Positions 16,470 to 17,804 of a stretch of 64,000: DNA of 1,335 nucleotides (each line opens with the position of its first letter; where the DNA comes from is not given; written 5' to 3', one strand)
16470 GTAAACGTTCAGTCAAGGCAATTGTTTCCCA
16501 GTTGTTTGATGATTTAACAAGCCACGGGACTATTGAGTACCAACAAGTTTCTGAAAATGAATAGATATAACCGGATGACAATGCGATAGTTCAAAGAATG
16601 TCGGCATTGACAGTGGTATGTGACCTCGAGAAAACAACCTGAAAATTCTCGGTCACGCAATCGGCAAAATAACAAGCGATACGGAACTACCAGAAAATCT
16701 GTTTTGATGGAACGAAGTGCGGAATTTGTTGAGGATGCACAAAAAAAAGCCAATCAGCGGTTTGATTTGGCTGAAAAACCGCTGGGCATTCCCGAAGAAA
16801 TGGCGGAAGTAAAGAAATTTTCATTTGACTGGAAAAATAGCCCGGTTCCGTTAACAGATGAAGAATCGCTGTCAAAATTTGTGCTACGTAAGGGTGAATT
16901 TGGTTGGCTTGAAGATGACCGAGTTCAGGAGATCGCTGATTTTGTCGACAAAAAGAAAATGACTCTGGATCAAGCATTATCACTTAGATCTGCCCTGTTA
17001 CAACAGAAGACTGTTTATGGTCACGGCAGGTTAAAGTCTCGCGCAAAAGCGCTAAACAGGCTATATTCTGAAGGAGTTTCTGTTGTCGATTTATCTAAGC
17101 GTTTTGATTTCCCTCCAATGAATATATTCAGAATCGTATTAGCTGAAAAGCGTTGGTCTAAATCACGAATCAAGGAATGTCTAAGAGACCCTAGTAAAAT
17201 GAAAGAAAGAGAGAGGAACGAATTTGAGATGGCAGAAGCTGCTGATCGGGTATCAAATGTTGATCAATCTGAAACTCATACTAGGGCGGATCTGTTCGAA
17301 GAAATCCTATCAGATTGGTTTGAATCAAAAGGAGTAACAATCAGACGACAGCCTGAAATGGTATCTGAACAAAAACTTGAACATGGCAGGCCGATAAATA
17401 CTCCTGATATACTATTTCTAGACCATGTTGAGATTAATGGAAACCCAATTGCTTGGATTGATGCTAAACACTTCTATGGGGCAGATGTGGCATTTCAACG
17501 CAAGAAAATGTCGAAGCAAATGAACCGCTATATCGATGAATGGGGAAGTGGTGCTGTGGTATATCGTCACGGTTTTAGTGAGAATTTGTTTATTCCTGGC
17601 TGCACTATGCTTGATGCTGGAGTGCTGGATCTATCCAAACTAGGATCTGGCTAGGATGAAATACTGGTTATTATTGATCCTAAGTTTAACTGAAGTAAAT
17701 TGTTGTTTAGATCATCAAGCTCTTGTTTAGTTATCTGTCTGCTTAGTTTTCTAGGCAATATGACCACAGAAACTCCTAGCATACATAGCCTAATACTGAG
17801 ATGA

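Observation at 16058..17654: Archaeal homologue of the eukaryotic CDIN1/C15orf41 'TPD' nuclease, in a two-gene module tied to leuS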

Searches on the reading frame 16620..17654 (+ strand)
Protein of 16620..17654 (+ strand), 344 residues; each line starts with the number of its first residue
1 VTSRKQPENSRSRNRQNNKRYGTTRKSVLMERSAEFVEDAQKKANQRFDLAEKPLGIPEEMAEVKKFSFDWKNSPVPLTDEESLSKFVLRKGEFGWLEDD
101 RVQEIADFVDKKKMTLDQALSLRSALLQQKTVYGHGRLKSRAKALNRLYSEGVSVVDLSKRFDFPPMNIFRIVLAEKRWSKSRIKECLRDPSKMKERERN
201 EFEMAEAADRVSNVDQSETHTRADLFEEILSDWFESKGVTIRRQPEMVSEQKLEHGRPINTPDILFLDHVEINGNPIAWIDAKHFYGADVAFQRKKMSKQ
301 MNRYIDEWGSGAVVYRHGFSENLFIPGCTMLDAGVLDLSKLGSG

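Call 3: search_protein_families(library=pfam, proteins=[window:16620-17654:+], max_evalue=1)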
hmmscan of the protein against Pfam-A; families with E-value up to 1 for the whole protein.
window:16620-17654:+ (344 aa): 1 family
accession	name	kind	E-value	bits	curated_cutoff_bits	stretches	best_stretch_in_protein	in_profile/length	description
PF14811.11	TPD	-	2e-19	70.3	27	1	197-323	4-124/138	Protein of unknown function TPD sequence-motif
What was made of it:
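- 16620..17654 (+): CDIN1/TPD-family nuclease gene (344 aa, GTG start). Pfam PF14811 E=2e-19 (call 3).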

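Call 4: search_solved_structures(query=window:16620-17654:+, max_evalue=10, show_alignments=3)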
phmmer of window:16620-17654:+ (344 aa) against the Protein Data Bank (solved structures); distinct sequences matched with E-value up to 10: 1.
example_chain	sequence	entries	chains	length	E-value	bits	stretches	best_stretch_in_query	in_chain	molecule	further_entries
1vhs_A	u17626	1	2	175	0.34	13.3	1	237-317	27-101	similar to phosphinothricin acetyltransferase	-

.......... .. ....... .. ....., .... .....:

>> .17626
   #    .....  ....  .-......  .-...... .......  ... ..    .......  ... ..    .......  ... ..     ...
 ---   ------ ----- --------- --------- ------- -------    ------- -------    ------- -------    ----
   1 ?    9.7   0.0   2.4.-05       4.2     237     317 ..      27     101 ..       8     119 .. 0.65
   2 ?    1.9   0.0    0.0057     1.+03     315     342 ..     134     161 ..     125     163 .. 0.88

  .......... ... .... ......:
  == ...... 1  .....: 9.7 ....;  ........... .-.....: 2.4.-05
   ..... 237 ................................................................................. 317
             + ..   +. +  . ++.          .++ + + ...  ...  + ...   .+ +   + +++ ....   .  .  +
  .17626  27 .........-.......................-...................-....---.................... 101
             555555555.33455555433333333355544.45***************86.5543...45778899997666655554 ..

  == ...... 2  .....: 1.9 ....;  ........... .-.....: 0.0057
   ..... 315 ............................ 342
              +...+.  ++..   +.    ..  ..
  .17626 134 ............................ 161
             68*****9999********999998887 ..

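Call 5: find_homologous_proteins(query=window:16620-17654:+, max_evalue=0.001)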
Query window:16620-17654:+ (344 aa): 816 proteins with E <= 0.001 among 3104 candidates; the best 120 are listed.
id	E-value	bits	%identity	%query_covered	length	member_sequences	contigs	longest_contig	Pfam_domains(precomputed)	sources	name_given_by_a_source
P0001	6.0e-222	754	99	100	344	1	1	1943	PF14811.12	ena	-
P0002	2.2e-214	729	95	99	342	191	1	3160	PF14811.12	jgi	jgi:hypothetical protein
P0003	9.2e-199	677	87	100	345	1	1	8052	PF14811.12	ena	-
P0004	5.4e-195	665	85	99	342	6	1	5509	PF14811.12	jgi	-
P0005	1.1e-187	641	82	99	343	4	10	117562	PF14811.12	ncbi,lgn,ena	-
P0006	1.0e-184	631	81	99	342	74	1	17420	PF14811.12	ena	-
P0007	3.9e-182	623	80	99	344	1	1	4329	PF14811.12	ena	-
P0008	8.3e-182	622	80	99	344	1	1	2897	PF14811.12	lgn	-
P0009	9.5e-182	622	80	99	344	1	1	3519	PF14811.12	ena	-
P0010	1.0e-181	621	80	99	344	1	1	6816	PF14811.12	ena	-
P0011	1.4e-181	621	80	99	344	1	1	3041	PF14811.12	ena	-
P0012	1.5e-181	621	80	99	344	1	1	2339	PF14811.12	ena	-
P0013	2.6e-181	620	80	99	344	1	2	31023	PF14811.12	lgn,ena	-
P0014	3.5e-181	620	80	99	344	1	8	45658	PF14811.12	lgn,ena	-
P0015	3.7e-181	620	80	99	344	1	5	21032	PF14811.12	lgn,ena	-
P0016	3.8e-181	620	80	99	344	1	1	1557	PF14811.12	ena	-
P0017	3.9e-181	620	80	99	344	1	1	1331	PF14811.12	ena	-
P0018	3.9e-181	620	80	99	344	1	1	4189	PF14811.12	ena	-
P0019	5.1e-181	619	80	99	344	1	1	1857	PF14811.12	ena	-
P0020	5.6e-181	619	80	99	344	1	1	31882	PF14811.12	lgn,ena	-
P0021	6.2e-181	619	79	99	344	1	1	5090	PF14811.12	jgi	-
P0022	6.4e-181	619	80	99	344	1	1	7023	PF14811.12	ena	-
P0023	7.2e-181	619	79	99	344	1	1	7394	PF14811.12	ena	-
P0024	8.3e-181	618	79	99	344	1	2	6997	PF14811.12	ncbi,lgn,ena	-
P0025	1.4e-180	618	79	99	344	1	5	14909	PF14811.12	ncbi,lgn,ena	-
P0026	1.4e-180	618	79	99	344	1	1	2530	PF14811.12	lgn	-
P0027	1.5e-180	618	79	99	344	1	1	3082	PF14811.12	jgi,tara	tara:strand:+ start:298 stop:1332 length:1035 start_codon:yes stop_codon:yes gene_type:complete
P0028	1.7e-180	617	79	99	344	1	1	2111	PF14811.12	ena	-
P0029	1.9e-180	617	78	99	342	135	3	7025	PF14811.12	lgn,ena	-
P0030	2.0e-180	617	79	99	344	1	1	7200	PF14811.12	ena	-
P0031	2.0e-180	617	80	99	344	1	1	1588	PF14811.12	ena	-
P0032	2.3e-180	617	79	99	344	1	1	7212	PF14811.12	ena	-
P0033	2.4e-180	617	79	99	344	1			PF14811.12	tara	tara:strand:- start:2959 stop:3993 length:1035 start_codon:yes stop_codon:yes gene_type:complete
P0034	2.5e-180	617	78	99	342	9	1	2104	PF14811.12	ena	-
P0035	2.6e-180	617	79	99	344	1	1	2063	PF14811.12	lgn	-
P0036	3.0e-180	617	79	99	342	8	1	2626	PF14811.12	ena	-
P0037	3.2e-180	617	79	99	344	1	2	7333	PF14811.12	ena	-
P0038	5.1e-180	616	79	99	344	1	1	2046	PF14811.12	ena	-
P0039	6.5e-180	615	79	99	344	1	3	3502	PF14811.12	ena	-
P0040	7.5e-180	615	79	99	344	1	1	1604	PF14811.12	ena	-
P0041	8.2e-180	615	79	98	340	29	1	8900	PF14811.12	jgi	-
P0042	1.2e-179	615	78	99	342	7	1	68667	PF14811.12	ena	-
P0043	1.9e-179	614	79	99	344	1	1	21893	PF14811.12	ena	-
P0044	2.9e-179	613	78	99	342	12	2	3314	PF14811.12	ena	-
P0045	7.1e-179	612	79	99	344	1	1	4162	PF14811.12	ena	-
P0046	7.3e-178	609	77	99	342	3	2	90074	PF14811.12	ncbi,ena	-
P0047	8.7e-178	609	78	99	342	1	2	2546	PF14811.12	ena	-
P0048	1.1e-177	608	78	99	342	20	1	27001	PF14811.12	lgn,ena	-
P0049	1.3e-177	608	78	99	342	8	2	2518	PF14811.12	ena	-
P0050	2.3e-177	607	77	99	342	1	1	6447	PF14811.12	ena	-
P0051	2.5e-177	607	78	99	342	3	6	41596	PF14811.12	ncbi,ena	-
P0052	4.0e-177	606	78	99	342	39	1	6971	PF14811.12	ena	-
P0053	4.0e-177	606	77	99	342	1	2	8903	PF14811.12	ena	-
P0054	5.3e-177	606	77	99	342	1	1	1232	PF14811.12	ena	-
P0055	1.0e-176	605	78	99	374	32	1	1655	PF14811.12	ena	-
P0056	1.2e-176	605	77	99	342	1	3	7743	PF14811.12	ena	-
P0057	1.3e-176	605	77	99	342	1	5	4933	PF14811.12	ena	-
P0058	1.7e-176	604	77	99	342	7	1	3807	PF14811.12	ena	-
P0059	2.3e-176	604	77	99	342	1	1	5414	PF14811.12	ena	-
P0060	2.5e-176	604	77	99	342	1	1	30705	PF14811.12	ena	-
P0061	2.9e-176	603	77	99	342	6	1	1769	PF14811.12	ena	-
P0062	3.0e-176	603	77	99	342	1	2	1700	PF14811.12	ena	-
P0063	3.2e-176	603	77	99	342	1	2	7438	PF14811.12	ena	-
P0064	5.5e-176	603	77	99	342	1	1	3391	PF14811.12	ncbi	-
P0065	5.6e-176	603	77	99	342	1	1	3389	PF14811.12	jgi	-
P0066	9.0e-176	602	77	99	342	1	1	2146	PF14811.12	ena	-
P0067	1.1e-175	602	77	99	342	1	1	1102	PF14811.12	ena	-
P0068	2.3e-175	601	77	99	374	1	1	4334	PF14811.12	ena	-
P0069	2.6e-175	600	77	99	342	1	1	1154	PF14811.12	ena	-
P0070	2.7e-175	600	77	99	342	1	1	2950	PF14811.12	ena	-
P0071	6.2e-175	599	77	99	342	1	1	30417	PF14811.12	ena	-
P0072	7.1e-175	599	76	99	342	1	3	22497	PF14811.12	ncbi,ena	-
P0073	1.7e-174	598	76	99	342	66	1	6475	PF14811.12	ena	-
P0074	3.9e-174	596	76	99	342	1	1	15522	PF14811.12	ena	-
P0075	4.8e-174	596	76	99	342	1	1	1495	PF14811.12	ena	-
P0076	5.3e-174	596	76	99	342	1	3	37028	PF14811.12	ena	-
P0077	9.2e-174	595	76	99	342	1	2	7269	PF14811.12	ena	-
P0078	1.5e-173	595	75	99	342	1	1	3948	PF14811.12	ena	-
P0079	1.7e-173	594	75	99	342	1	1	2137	PF14811.12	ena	-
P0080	2.0e-173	594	75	99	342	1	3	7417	PF14811.12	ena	-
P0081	2.1e-173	594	75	99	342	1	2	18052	PF14811.12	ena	-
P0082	2.2e-173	594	75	99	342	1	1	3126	PF14811.12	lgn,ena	-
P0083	2.3e-173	594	75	99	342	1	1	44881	PF14811.12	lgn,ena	-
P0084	2.4e-173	594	76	99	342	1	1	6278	PF14811.12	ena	-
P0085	2.7e-173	594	75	99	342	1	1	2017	PF14811.12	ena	-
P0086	3.1e-173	594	75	99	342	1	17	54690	PF14811.12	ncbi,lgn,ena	ncbi:MAG: TPD domain-containing protein [Candidatus Poseidoniaceae archaeon]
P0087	3.2e-173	593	75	99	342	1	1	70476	PF14811.12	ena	-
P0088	3.2e-173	593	75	99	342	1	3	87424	PF14811.12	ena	-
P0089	3.5e-173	593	75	99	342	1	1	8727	PF14811.12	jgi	-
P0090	3.7e-173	593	75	99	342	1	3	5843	PF14811.12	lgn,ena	-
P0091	4.7e-173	593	75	99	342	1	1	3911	PF14811.12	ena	-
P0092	4.7e-173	593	75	99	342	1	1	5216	PF14811.12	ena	-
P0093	5.0e-173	593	75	99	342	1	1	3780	PF14811.12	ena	-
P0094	5.1e-173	593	75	99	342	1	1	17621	PF14811.12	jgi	-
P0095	5.2e-173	593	75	99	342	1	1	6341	PF14811.12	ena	-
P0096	5.2e-173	593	75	99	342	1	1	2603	PF14811.12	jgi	jgi:hypothetical protein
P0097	6.1e-173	593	75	99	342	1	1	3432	PF14811.12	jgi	-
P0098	6.1e-173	593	93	83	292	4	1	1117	PF14811.12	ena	-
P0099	7.4e-173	592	75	99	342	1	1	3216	PF14811.12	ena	-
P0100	1.1e-172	592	75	99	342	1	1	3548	PF14811.12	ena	-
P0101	1.2e-172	592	75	99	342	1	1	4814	PF14811.12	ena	-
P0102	1.4e-172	591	75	99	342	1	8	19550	PF14811.12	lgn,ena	-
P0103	1.4e-172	591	76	99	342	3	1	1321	PF14811.12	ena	-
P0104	1.5e-172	591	75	99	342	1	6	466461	PF14811.12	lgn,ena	-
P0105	1.5e-172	591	75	99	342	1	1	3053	PF14811.12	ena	-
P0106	1.6e-172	591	75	99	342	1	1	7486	PF14811.12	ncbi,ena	-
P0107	7.4e-172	589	74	99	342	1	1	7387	PF14811.12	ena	-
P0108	8.3e-172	589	75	99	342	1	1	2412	PF14811.12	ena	-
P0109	1.3e-171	588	74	99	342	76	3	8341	PF14811.12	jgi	jgi:hypothetical protein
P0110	1.4e-171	588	74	99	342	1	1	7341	PF14811.12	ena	-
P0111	1.5e-171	588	75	99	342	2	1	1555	PF14811.12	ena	-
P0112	1.5e-171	588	75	99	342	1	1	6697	PF14811.12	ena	-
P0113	2.2e-171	587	74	99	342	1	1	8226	PF14811.12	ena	-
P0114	3.3e-171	587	74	99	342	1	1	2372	PF14811.12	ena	-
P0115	3.8e-171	587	74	99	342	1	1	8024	PF14811.12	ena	-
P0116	9.0e-171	585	75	99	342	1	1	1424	PF14811.12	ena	-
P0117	4.3e-170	583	74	99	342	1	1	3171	PF14811.12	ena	-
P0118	5.6e-169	580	80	91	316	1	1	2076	PF14811.12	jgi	jgi:hypothetical protein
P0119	8.0e-169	579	74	99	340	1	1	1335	PF14811.12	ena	-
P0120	2.3e-165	568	78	91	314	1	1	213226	PF14811.12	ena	-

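Call 14: find_related_loci(query=window:16620-17654:+, collection=genome_contigs, flank=6000)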
Query window:16620-17654:+ (344 aa) in genome_contigs; peptide patterns used: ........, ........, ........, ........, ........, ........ (x = any residue, [..] = any of these).
456 stretches matched a pattern; 398 encode a relative of the query (tblastn E <= 1e-3); the best 80 are kept; 80 distinct loci.
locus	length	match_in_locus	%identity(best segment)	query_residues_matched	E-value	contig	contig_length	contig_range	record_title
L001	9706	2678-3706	97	1-343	0e+0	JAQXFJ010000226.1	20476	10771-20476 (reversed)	MAG: Candidatus Poseidoniaceae archaeon isolate cluster3-bin.58 k119_682866, whole genome shotgun sequence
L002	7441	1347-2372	96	1-342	0e+0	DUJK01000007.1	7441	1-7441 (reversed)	MAG TPA_asm: Candidatus Poseidoniaceae archaeon isolate UBA8734 contig_13768, whole genome shotgun sequence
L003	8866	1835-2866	94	1-344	0e+0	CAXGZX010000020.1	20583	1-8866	MAG TPA_asm: uncultured Candidatus Poseidoniales archaeon isolate SRR12479745_concoct_51 genome assembly, contig: ERZ487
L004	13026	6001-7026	94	1-342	0e+0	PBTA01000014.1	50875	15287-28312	MAG: Methanobacteriota archaeon isolate NP73 3129, whole genome shotgun sequence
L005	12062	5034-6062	97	1-343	0e+0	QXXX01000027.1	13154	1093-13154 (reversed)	MAG: Candidatus Poseidoniales archaeon isolate NorthSea_HE361-13_A07 BWM10_Refined_7_27, whole genome shotgun sequence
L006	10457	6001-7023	81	1-341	0e+0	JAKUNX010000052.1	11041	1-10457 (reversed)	MAG: Candidatus Poseidoniaceae archaeon isolate ALOHA_A2.0_18 A2.0-MGIIa-L1-1_52, whole genome shotgun sequence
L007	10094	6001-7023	81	1-341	0e+0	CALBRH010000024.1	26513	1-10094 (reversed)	MAG TPA_asm: uncultured euryarchaeote isolate ERR599136_bin.74_CONCOCT_v1.1_MAG genome assembly, contig: ERZ841824.1867,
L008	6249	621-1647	97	1-342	0e+0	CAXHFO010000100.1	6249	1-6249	MAG TPA_asm: uncultured Candidatus Poseidoniales archaeon isolate SRR12479975_concoct_5 genome assembly, contig: ERZ4874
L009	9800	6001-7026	78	1-342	0e+0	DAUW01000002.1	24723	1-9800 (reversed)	MAG TPA_asm: Euryarchaeota archaeon UBA229 UBA229_contig_18843, whole genome shotgun sequence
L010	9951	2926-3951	78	1-342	0e+0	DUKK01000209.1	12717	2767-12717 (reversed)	MAG TPA_asm: Candidatus Poseidoniaceae archaeon isolate UBA9354 contig_9618, whole genome shotgun sequence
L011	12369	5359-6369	78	1-337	0e+0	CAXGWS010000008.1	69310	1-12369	MAG TPA_asm: uncultured Candidatus Poseidoniales archaeon isolate ERR594347_concoct_43 genome assembly, contig: ERZ11848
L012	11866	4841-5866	77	1-342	0e+0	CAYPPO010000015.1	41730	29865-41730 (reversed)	MAG TPA_asm: uncultured Candidatus Poseidoniales archaeon isolate binchicken_co76_63 genome assembly, contig: NODE_1018_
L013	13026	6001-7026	77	1-342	0e+0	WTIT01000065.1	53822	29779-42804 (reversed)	MAG: Methanobacteriota archaeon isolate PL36325bin_14 NODE_93_length_53822_cov_14.980899, whole genome shotgun sequence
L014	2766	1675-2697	78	1-341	0e+0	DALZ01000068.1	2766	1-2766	MAG TPA_asm: Euryarchaeota archaeon UBA128 UBA128_contig_86089, whole genome shotgun sequence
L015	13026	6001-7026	75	1-342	3e-180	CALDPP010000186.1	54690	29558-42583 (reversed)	MAG TPA_asm: uncultured euryarchaeote isolate ERR598966_bin.16_CONCOCT_v1.1_MAG genome assembly, contig: ERZ832020.47, w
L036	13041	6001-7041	67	2-341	9e-160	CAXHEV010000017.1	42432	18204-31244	MAG TPA_asm: uncultured Candidatus Poseidoniales archaeon isolate SRR12480315_binner12_Refined_19 genome assembly, conti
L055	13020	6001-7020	67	8-341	2e-154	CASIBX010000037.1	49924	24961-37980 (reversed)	MAG: Candidatus Poseidoniaceae archaeon isolate FRAM_WSC20_S26_SRF_bin_83_1 genome assembly, contig: FRAM_WSC20_S26_SW_b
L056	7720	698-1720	66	1-341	3e-153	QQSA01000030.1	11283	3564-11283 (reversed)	MAG: Candidatus Poseidoniales archaeon isolate bin_156 U_43182-30, whole genome shotgun sequence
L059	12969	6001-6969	67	19-341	4e-153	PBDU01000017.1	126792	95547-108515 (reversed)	MAG: Methanobacteriota archaeon isolate SP339 MHASMcontig_2224546, whole genome shotgun sequence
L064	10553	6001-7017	66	4-341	1e-152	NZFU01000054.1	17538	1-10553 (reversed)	MAG: Methanobacteriota archaeon isolate MED707 37355, whole genome shotgun sequence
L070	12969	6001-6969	66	19-341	9e-152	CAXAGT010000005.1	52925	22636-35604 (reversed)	MAG TPA_asm: uncultured Candidatus Poseidoniales archaeon isolate ERR3525235_binner12_Refined_63 genome assembly, contig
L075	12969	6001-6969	67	19-341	6e-150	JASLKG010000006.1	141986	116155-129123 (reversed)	MAG: Candidatus Poseidoniaceae archaeon isolate ETNP1_MAG_24 c_000001235874, whole genome shotgun sequence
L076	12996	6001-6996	65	9-341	4e-150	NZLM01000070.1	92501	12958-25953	MAG: Methanobacteriota archaeon isolate IN35 34724, whole genome shotgun sequence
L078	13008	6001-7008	65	8-342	4e-149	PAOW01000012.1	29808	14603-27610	MAG: Methanobacteriota archaeon isolate SAT205 223646, whole genome shotgun sequence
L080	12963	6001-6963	67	21-341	6e-149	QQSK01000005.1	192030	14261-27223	MAG: Candidatus Poseidoniales archaeon isolate bin_62 U_43234-5, whole genome shotgun sequence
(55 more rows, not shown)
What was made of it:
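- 398 matching stretches in species-representative genomes; the best 80 are all Poseidoniales, at 65-97% identity (call 14). All 80 best genome hits here are from the single order Poseidoniales (call 14).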

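Call 18: search_protein_representatives(protein=window:16620-17654:+)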
Query: 344 residues. Proteins with E-value up to 0.001 (for the whole library): 1132; up to 1e-10: 556; up to 1e-30: 110. The best 150 are listed.
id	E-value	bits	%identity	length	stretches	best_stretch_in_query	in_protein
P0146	4.1e-158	542.2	72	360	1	9-341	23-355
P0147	1.6e-91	323.3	56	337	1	57-341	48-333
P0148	1.2e-87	310.6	46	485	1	14-343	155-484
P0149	1.5e-85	303.7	45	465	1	16-337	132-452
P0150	8.6e-78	278.2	49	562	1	64-341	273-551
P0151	2.2e-75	270.3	45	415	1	48-340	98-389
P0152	1.0e-74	268.1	44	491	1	35-341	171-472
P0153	2.8e-74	266.7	47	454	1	49-335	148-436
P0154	2.0e-73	263.9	45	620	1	50-334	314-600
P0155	8.7e-73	261.7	67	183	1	61-241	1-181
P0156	5.1e-72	259.2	46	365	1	62-341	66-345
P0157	1.0e-68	248.4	42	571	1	38-333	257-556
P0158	1.1e-65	238.4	40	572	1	47-335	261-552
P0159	1.2e-65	238.2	48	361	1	65-308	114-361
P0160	4.8e-65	236.3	45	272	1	86-341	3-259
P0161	6.4e-65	235.9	43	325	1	65-333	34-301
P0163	5.7e-62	226.2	41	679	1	56-334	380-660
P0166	2.8e-59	217.3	42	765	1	62-334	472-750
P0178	5.5e-48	180.2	35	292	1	68-334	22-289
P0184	8.9e-43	163.1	34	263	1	72-333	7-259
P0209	6.5e-36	140.6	32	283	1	67-338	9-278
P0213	1.3e-35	139.6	30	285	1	65-335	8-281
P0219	3.6e-35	138.1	34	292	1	68-325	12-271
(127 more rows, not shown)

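Call 20: search_solved_structures(query=A1, max_evalue=1, show_alignments=2)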
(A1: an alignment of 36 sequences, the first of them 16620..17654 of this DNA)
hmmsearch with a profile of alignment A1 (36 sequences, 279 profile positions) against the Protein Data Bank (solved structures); distinct sequences matched with E-value up to 1: 3.
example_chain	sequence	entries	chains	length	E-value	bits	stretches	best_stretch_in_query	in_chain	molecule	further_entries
3cae_A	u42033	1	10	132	0.1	15.2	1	165-212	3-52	Endonuclease I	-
3fd2_A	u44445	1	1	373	0.32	13.6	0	116-179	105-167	Site-specific DNA endonuclease I-MsoI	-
6z1p_BY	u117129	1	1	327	0.67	12.5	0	55-128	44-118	mS93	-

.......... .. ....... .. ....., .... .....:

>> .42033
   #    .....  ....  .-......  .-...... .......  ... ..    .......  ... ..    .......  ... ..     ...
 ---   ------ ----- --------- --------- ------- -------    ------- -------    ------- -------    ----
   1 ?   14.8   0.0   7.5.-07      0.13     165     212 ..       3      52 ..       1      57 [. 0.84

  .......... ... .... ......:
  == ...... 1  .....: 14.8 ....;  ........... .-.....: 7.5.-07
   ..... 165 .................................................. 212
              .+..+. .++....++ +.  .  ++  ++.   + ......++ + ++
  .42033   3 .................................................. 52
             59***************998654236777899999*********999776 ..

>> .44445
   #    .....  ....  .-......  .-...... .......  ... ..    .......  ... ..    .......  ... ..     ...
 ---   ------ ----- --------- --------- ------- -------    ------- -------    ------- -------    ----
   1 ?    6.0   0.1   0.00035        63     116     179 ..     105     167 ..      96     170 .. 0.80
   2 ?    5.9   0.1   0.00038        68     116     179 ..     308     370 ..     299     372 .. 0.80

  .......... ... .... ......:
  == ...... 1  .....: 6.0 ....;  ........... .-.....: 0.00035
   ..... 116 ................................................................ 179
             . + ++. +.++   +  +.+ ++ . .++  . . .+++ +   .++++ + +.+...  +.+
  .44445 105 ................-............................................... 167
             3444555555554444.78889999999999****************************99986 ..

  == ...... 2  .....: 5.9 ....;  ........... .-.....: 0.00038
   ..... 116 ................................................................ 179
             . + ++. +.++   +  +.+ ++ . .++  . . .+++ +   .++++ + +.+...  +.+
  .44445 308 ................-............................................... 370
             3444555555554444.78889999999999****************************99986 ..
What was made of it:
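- On PD-(D/E)xK nuclease superfamily: The family profile hits T7 endonuclease I at E=0.1 (call 20).
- No CDIN1 structure is in the PDB copy (calls 4, 20). The only solved-structure sequence hit of the family profile is T7 endonuclease I, at E=0.1, aligning the E...TPDFLL segment (call 20).
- Tried and rejected: Sequence searches of the PDB with the protein and with a 36-sequence profile found no CDIN1 structure and nothing significant (calls 4, 20).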
